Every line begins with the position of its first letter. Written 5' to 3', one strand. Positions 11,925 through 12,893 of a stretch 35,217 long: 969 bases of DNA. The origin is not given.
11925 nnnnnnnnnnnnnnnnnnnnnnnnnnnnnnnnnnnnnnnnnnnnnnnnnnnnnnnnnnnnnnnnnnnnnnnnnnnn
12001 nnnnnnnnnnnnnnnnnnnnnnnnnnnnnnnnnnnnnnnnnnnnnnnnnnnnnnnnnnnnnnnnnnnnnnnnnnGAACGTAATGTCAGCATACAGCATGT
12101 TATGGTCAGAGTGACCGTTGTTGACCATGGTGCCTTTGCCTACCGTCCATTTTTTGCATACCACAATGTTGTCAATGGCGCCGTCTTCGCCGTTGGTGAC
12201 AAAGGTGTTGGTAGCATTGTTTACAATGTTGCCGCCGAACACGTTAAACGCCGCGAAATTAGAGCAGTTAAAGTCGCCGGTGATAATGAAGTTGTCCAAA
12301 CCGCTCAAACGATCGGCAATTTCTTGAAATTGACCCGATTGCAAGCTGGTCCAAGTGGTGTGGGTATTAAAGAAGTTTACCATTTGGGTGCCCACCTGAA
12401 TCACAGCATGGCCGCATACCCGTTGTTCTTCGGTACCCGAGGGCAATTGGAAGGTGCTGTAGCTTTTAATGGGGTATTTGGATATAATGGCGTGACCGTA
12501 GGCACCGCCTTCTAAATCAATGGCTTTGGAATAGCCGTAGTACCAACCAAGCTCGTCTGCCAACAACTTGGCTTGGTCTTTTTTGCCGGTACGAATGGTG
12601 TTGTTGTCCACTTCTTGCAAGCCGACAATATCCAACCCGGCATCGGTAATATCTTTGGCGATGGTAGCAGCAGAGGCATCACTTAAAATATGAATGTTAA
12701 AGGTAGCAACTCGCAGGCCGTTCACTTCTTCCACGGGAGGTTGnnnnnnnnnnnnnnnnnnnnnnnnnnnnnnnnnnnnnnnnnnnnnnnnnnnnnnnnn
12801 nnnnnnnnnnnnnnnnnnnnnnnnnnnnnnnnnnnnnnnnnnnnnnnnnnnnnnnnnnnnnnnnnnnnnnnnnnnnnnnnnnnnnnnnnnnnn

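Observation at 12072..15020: Unusual fusion: unknown six-hairpin-like module + EEP phosphoesterase on one secreted, internally dockerin-tagged polypeptide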

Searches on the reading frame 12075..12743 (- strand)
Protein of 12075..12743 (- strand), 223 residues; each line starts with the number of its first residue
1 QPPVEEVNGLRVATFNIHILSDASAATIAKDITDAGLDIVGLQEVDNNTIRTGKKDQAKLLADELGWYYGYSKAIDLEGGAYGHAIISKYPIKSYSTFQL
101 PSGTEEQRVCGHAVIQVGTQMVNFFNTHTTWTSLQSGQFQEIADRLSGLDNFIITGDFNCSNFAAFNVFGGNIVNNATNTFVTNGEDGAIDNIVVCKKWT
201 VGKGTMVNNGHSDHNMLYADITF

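Call 15: search_solved_structures(query=window:12075-12743:-, max_evalue=10, show_alignments=3)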
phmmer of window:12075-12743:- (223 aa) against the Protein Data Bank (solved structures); distinct sequences matched with E-value up to 10: 4.
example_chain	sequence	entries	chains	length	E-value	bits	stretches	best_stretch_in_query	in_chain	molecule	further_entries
5i0d_A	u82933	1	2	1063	0.73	12.5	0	173-211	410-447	Lmo2446 protein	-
5f7u_A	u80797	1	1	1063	0.75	12.5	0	173-211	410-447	Cycloalternan-forming enzyme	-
4kmq_A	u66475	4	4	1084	0.8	12.4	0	173-211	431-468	Lmo2446 protein | Alpha-xylosidase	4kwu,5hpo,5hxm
7kuf_B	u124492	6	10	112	1.5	11.5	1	17-74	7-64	RNA polymerase sigma factor, DNA-directed RNA polymerase subunit beta chimera | RNA polymerase sigma factor SigA,DNA-directed RNA polymerase subunit beta | RNA 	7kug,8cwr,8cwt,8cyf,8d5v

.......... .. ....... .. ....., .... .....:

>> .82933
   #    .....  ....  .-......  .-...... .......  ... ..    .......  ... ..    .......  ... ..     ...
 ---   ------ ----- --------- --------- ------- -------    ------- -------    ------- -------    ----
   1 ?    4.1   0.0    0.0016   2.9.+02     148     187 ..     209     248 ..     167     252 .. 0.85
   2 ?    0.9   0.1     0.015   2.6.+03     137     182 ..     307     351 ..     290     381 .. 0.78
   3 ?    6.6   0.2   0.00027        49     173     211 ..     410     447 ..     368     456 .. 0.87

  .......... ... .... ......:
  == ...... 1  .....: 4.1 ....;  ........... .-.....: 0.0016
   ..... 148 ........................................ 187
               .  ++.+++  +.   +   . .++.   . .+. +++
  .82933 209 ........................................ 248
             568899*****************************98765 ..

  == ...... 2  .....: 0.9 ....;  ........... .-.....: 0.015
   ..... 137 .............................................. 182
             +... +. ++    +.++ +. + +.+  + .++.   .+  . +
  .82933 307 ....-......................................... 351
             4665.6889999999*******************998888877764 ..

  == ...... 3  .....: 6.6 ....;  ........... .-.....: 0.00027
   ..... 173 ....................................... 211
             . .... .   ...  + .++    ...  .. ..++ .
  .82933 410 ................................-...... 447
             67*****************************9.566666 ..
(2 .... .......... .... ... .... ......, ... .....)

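Call 42: search_solved_structures(query=A3, max_evalue=10, show_alignments=2)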
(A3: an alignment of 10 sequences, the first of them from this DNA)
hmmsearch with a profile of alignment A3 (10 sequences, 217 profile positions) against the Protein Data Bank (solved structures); distinct sequences matched with E-value up to 10: 11.
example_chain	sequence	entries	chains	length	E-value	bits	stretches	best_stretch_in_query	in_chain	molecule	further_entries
3teb_A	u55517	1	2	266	7e-05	25.7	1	5-188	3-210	Endonuclease/exonuclease/phosphatase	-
3g6s_A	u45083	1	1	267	8.8e-05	25.4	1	6-48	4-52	Putative endonuclease/exonuclease/phosphatase family protein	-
7cne_A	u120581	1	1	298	0.025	17.3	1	6-145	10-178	Sphingomyelinase C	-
3i5v_A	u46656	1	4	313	0.047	16.4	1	80-176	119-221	Beta-hemolysin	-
3k55_A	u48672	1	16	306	0.048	16.4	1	80-176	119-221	Beta-hemolysin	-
3i41_A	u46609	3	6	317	0.049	16.4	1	80-176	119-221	Beta-hemolysin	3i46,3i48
9fju_E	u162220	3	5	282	0.11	15.2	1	5-55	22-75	Deoxyribonuclease-1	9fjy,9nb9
4ruw_A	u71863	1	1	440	0.13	14.9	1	6-65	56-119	Endonuclease/exonuclease/phosphatase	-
1dnk_A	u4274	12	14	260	0.28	13.9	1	6-55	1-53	PROTEIN (DEOXYRIBONUCLEASE I (DNASE I) (E.C.3.1.21.1)) | Deoxyribonuclease-1 | DEOXYRIBONUCLEASE I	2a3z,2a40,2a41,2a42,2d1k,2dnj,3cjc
1atn_D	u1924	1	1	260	0.29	13.9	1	6-55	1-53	DEOXYRIBONUCLEASE I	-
9evs_1I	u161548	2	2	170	0.89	12.3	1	111-150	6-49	uL10m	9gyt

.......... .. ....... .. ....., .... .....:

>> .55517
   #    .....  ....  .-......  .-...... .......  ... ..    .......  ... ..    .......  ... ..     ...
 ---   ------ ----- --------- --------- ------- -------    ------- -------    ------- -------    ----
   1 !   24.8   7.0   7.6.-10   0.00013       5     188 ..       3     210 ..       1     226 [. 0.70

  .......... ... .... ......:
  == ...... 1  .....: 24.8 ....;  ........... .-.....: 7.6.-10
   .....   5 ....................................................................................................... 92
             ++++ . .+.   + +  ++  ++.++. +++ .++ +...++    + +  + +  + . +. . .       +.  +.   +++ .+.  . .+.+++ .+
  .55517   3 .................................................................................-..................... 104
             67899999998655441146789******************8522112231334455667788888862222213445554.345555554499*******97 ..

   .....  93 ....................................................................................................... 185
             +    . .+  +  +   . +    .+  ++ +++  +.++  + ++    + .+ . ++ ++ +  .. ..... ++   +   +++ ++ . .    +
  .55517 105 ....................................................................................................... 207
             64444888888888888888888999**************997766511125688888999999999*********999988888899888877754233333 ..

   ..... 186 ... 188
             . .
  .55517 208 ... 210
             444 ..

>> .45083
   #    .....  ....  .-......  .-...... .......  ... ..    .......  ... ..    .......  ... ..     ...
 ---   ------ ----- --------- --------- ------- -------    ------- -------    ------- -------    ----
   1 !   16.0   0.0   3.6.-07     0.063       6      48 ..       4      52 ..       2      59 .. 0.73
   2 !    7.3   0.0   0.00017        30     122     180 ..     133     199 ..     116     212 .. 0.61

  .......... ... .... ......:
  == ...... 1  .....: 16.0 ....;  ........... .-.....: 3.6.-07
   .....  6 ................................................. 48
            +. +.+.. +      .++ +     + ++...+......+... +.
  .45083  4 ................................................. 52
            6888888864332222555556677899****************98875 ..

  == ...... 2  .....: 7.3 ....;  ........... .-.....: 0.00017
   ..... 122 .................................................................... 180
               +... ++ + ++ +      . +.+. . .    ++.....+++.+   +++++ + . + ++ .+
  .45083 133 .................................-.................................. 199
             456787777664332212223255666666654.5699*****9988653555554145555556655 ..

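Call 43: find_homologous_proteins(query=A3, max_evalue=0.00001)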
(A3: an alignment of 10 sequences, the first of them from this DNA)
Query A3 (10 sequences) (218 aa, profile of the alignment): 2411 proteins with E <= 0.00001 among 8000 candidates; the best 120 are listed.
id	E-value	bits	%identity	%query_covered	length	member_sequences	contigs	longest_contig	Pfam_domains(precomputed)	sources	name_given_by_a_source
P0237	5.6e-164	561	61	100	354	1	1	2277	PF03372.30,PF23226.2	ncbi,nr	ncbi:MAG: endonuclease/exonuclease/phosphatase family protein [Clostridia bacterium]|nr:endonuclease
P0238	3.9e-93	329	63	100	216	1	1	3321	PF03372.30,PF23226.2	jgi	jgi:endonuclease/exonuclease/phosphatase family metal-dependent hydrolase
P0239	3.9e-92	326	65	100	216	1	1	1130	PF03372.30,PF23226.2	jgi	jgi:endonuclease/exonuclease/phosphatase family metal-dependent hydrolase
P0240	6.6e-86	305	58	100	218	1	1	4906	PF03372.30,PF23226.2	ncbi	-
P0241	4.6e-81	290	52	100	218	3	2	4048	PF03372.30,PF23226.2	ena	-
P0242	1.1e-66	243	44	98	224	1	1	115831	PF03372.30,PF23226.2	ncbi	-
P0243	1.4e-65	239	57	73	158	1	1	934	PF03372.30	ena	-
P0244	2.6e-64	235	47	98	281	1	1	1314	PF03372.30,PF23226.2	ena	-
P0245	2.7e-63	231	49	93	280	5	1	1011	PF03372.30,PF23226.2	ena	-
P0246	1.3e-62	229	44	98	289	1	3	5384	PF03372.30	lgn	-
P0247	8.4e-61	223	45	98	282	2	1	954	PF03372.30,PF23226.2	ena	-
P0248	1.2e-60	223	48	91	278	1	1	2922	PF03372.30,PF23226.2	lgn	-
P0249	1.4e-60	223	43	98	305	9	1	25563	PF03372.30,PF23226.2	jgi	-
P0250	2.9e-60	222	46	97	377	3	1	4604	PF03372.30,PF23226.2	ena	-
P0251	2.8e-59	218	45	98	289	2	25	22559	PF03372.30,PF23226.2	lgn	-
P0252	6.2e-59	217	42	100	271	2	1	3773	PF03372.30,PF23226.2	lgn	-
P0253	6.3e-58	214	48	98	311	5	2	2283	PF03372.30,PF23226.2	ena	-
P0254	1.0e-57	213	50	91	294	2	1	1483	PF03372.30,PF23226.2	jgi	jgi:endonuclease/exonuclease/phosphatase family metal-dependent hydrolase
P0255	2.4e-57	212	42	98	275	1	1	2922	PF03372.30,PF23226.2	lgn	-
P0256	2.9e-57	212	49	91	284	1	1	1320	PF03372.30,PF23226.2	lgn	-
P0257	5.1e-57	211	45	98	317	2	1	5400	PF03372.30,PF23226.2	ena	-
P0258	1.1e-56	210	42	97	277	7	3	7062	PF03372.30,PF23226.2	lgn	-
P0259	1.4e-56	210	39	97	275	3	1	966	PF03372.30,PF23226.2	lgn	-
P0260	2.5e-56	209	40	98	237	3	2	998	PF03372.30,PF23226.2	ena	-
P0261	2.9e-56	208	44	98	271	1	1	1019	PF03372.30,PF23226.2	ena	-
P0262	6.8e-56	207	42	98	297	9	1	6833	PF03372.30,PF23226.2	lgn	-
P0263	8.2e-56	207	45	98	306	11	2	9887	PF03372.30,PF23226.2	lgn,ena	-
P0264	8.7e-56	207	40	97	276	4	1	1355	PF03372.30,PF23226.2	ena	-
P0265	2.6e-55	205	41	97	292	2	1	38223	PF03372.30,PF23226.2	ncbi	-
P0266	3.3e-55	205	43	98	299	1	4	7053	PF03372.30,PF23226.2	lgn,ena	-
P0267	3.3e-55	205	44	98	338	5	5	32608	PF03372.30,PF23226.2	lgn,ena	-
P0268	9.3e-55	204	42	97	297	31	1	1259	PF03372.30,PF23226.2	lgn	-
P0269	1.0e-54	203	44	97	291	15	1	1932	PF03372.30,PF23226.2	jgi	jgi:endonuclease/exonuclease/phosphatase family metal-dependent hydrolase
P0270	1.3e-54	203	46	98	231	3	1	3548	PF03372.30,PF23226.2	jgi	jgi:endonuclease/exonuclease/phosphatase family metal-dependent hydrolase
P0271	2.4e-54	202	43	96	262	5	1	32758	PF03372.30,PF23226.2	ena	-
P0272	2.9e-54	202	39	98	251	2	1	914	PF03372.30,PF23226.2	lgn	-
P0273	3.8e-54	202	49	90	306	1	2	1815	PF03372.30,PF23226.2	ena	-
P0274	4.3e-54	201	44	99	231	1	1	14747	PF03372.30,PF23226.2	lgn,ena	-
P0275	5.9e-54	201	42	97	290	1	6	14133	PF03372.30,PF23226.2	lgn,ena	-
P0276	6.2e-54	201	42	97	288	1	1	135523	PF03372.30,PF23226.2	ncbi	-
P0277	7.2e-54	201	40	97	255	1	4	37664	PF03372.30,PF23226.2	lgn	-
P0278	1.2e-53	200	42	98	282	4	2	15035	PF03372.30,PF23226.2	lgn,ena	-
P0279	1.3e-53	200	40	97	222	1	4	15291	PF03372.30,PF23226.2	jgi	-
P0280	2.5e-53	199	43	91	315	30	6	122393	PF03372.30,PF23226.2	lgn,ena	-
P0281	2.5e-53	199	42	97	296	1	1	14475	PF03372.30,PF23226.2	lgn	-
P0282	2.8e-53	199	46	98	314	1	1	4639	PF03372.30,PF23226.2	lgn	-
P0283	3.8e-53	198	42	97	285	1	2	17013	PF03372.30,PF23226.2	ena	-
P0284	4.4e-53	198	44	96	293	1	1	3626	PF03372.30,PF23226.2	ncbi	-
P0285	5.2e-53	198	42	97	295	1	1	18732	PF03372.30,PF23226.2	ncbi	-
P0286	5.3e-53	198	43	100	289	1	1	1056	PF03372.30,PF23226.2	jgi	jgi:endonuclease/exonuclease/phosphatase family metal-dependent hydrolase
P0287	7.0e-53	197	42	85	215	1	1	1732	PF03372.30,PF23226.2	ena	-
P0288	7.4e-53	197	42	97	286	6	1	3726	PF03372.30,PF23226.2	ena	-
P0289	7.5e-53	197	45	98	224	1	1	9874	PF03372.30,PF23226.2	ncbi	-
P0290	8.8e-53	197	49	90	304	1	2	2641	PF03372.30,PF23226.2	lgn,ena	-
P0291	9.0e-53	197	43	98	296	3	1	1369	PF03372.30,PF23226.2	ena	-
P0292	1.3e-52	197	46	90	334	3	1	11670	PF03372.30,PF23226.2,PF04886.17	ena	-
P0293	1.3e-52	197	38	97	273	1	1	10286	PF03372.30,PF23226.2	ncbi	-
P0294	1.3e-52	196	45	98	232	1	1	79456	PF03372.30,PF23226.2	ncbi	-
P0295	1.7e-52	196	43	98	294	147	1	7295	PF03372.30,PF23226.2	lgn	-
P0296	2.1e-52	196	44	98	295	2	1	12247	PF03372.30,PF23226.2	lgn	-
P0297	2.5e-52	196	47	98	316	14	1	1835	PF03372.30,PF23226.2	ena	-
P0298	2.7e-52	195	44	98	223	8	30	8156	PF03372.30,PF23226.2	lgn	-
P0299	2.8e-52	195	41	97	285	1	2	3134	PF03372.30,PF23226.2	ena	-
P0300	2.8e-52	195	43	98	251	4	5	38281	PF03372.30,PF23226.2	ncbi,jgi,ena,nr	ncbi:MAG: hypothetical protein E7634_01930 [Ruminococcaceae bacterium]|nr:hypothetical protein [Osci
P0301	3.6e-52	195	48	98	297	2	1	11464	PF03372.30,PF23226.2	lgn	-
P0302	3.7e-52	195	43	97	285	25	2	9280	PF03372.30,PF23226.2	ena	-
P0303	5.4e-52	195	43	97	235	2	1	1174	PF03372.30,PF23226.2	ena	-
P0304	6.3e-52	194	42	90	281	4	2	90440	PF03372.30,PF23226.2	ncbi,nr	ncbi:MAG: endonuclease/exonuclease/phosphatase family protein [Lachnospiraceae bacterium]|nr:endonuc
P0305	6.4e-52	194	43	98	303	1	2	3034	PF03372.30,PF23226.2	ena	-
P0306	7.9e-52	194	44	96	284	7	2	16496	PF03372.30,PF23226.2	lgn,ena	-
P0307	8.3e-52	194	44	96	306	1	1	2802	PF03372.30,PF23226.2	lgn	-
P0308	8.5e-52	194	43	98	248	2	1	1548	PF03372.30,PF23226.2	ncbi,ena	-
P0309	1.1e-51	194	42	98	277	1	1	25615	PF03372.30,PF23226.2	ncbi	ncbi:MAG: endonuclease/exonuclease/phosphatase family protein [Eubacteriales bacterium]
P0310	1.2e-51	193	41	98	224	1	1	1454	PF03372.30,PF23226.2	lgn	-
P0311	1.4e-51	193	44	96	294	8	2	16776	PF03372.30,PF23226.2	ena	-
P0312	2.0e-51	193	48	89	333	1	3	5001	PF03372.30,PF23226.2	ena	-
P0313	2.5e-51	192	44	97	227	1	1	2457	PF03372.30,PF23226.2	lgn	-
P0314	3.2e-51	192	45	98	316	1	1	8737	PF03372.30,PF23226.2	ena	-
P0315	3.2e-51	192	43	98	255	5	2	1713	PF03372.30,PF23226.2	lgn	-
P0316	3.7e-51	192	42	96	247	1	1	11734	PF03372.30,PF23226.2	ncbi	-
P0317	3.7e-51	192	45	98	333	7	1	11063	PF03372.30,PF23226.2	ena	-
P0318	4.3e-51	192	42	98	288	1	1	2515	PF03372.30,PF23226.2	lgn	-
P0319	4.4e-51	192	48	89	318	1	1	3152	PF03372.30,PF23226.2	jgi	jgi:endonuclease/exonuclease/phosphatase family metal-dependent hydrolase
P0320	4.6e-51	191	40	99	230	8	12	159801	PF03372.30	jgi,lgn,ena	-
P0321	4.8e-51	191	40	98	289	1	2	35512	PF03372.30,PF23226.2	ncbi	-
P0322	5.0e-51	191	43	98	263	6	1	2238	PF03372.30,PF23226.2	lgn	-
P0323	5.4e-51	191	44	98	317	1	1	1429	PF03372.30,PF23226.2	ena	-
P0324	6.2e-51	191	41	98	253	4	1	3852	PF03372.30,PF23226.2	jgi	jgi:endonuclease/exonuclease/phosphatase family metal-dependent hydrolase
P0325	6.2e-51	191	44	91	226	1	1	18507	PF03372.30,PF23226.2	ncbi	-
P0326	8.0e-51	191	44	98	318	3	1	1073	PF03372.30,PF23226.2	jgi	jgi:endonuclease/exonuclease/phosphatase family metal-dependent hydrolase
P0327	8.5e-51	191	47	89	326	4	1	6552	PF03372.30,PF23226.2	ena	-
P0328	8.7e-51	191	45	98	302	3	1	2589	PF03372.30,PF23226.2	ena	-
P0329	9.3e-51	190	41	98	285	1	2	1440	PF03372.30,PF23226.2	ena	-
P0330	1.0e-50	190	44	98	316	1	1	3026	PF03372.30,PF23226.2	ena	-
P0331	1.1e-50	190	47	89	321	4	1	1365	PF03372.30,PF23226.2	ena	-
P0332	1.3e-50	190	42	97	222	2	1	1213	PF03372.30,PF23226.2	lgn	-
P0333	1.8e-50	189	46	89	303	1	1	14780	PF03372.30,PF23226.2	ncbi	-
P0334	1.9e-50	189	43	98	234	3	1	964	PF03372.30,PF23226.2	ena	-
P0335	1.9e-50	189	42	96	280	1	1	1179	PF03372.30,PF23226.2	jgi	jgi:endonuclease/exonuclease/phosphatase family metal-dependent hydrolase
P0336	2.5e-50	189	41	98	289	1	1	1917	PF03372.30,PF23226.2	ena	-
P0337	3.0e-50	189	42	98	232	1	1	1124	PF03372.30,PF23226.2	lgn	-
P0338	3.1e-50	189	39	98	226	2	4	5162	PF03372.30,PF23226.2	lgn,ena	-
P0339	3.3e-50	189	43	98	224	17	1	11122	PF03372.30,PF23226.2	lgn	-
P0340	3.7e-50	189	40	98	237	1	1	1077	PF03372.30,PF23226.2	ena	-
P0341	5.0e-50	188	46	98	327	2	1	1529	PF03372.30,PF23226.2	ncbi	-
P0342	7.3e-50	188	40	98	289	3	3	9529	PF03372.30,PF23226.2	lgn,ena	-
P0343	8.5e-50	187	41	99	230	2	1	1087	PF03372.30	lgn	-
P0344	1.0e-49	187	40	98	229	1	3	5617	PF03372.30,PF23226.2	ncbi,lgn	-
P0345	1.4e-49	187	43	90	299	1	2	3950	PF03372.30,PF23226.2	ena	-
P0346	1.4e-49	187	44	98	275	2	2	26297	PF03372.30,PF23226.2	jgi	-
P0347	1.6e-49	186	41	97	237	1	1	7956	PF03372.30,PF23226.2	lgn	-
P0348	2.5e-49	186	40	96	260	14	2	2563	PF03372.30,PF23226.2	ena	-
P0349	2.8e-49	186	41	98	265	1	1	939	PF03372.30,PF23226.2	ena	-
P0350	3.3e-49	185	39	98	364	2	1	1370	PF03372.30,PF23226.2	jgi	jgi:endonuclease/exonuclease/phosphatase family metal-dependent hydrolase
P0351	3.6e-49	185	42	98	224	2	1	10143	PF03372.30,PF23226.2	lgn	-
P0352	3.7e-49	185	42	97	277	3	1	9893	PF03372.30,PF23226.2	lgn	-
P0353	4.1e-49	185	41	98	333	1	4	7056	PF00404.25,PF03372.30,PF23226.2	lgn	-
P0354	4.8e-49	185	38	98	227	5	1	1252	PF03372.30,PF23226.2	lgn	-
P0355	5.4e-49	185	41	100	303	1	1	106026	PF03372.30,PF23226.2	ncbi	-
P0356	5.6e-49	185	40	97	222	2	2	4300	PF03372.30,PF23226.2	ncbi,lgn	-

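Call 44: find_encoding_contigs(protein=P0238, flank=5000, max_places=2)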
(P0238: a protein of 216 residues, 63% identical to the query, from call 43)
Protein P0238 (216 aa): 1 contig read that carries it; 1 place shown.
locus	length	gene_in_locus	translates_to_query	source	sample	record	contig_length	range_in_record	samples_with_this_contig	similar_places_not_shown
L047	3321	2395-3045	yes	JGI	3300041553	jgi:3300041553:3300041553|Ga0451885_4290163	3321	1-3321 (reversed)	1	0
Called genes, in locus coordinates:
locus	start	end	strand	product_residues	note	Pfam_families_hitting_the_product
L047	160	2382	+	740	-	PF00404:Dockerin_1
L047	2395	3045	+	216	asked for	PF03372:Exo_endo_phos, PF23226:Exo_endo_phos_PGAP2IP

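Call 45: find_encoding_contigs(protein=P0242, flank=8000, max_places=2)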
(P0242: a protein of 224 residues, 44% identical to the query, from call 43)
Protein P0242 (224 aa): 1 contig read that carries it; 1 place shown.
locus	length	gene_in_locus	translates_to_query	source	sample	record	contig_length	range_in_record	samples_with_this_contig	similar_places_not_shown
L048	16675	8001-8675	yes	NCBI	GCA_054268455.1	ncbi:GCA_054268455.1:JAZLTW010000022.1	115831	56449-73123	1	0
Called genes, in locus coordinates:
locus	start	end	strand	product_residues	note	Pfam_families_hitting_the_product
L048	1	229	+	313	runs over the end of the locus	PF01368:DHH, PF02272:DHHA1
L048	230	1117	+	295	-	PF01509:TruB_N, PF16198:TruB_C_2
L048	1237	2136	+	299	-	PF06574:FAD_syn, PF01687:Flavokinase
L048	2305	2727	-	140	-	-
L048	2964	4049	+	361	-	PF00266:Aminotran_5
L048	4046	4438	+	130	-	-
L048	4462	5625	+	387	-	PF00389:2-Hacid_dh, PF02826:2-Hacid_dh_C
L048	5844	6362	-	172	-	PF07670:Gate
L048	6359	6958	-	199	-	PF07670:Gate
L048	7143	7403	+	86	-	PF04014:MazE_antitoxin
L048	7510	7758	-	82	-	PF12116:SpoIIID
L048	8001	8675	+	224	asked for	PF03372:Exo_endo_phos, PF23226:Exo_endo_phos_PGAP2IP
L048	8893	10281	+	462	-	-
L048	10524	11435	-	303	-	-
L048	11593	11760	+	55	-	-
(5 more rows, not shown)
